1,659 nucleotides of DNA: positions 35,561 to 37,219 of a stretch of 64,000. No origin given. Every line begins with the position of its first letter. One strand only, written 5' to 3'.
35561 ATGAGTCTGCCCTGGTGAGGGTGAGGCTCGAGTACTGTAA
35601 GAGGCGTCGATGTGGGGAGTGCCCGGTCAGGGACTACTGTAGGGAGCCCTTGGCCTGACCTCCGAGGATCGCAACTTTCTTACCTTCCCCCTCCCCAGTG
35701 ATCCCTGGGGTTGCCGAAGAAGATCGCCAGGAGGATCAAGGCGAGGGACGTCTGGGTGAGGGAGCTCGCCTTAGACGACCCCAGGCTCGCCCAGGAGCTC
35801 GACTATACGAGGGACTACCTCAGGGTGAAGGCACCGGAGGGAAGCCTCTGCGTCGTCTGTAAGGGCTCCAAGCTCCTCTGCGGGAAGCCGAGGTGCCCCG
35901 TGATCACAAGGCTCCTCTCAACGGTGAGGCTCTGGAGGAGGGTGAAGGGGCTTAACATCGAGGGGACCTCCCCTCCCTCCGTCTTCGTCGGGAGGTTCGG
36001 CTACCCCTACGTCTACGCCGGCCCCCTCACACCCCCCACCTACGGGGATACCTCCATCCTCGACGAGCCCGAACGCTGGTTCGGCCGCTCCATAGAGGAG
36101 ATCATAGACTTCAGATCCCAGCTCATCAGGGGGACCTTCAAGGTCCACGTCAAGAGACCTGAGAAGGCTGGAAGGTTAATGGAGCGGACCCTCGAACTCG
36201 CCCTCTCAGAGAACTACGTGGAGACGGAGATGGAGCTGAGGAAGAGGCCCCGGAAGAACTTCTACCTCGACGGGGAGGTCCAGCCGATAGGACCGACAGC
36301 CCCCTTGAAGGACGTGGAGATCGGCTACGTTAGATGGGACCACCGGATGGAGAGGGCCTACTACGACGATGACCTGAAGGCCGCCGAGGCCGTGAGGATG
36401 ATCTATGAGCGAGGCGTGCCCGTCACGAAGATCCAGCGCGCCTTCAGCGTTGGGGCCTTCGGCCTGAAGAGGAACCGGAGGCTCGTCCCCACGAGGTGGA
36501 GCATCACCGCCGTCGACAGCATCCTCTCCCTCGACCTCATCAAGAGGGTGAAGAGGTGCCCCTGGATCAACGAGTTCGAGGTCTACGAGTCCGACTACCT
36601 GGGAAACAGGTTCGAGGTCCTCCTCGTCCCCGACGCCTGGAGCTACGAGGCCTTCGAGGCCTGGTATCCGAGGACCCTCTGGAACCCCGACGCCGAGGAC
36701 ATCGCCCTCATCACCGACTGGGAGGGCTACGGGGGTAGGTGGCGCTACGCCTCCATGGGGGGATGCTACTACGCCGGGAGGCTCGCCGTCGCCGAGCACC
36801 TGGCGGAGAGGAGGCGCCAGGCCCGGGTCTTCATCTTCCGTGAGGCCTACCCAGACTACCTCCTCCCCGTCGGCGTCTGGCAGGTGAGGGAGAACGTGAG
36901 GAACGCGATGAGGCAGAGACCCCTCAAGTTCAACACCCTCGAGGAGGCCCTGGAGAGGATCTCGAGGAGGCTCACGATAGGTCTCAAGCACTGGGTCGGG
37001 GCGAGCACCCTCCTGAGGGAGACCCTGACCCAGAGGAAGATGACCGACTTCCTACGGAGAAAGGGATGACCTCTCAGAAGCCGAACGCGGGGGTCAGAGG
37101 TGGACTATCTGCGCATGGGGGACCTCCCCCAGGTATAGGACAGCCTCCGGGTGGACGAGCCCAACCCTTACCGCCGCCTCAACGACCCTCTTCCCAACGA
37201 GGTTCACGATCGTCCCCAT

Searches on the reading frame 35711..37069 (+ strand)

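Call 65: search_protein_families(library=pfam, proteins=[window:35711-37069:+], max_evalue=0.00001)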
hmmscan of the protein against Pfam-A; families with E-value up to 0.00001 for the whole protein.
window:35711-37069:+ (452 aa): 2 families
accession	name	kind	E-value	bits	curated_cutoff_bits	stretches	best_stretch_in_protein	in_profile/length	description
PF04894.17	Nre_N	-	6.7e-98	328.2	25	1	56-325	1-270/270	Archaeal Nre, N-terminal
PF04895.17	Nre_C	-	1.6e-41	141.1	27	1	338-447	1-110/110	Archaeal Nre, C-terminal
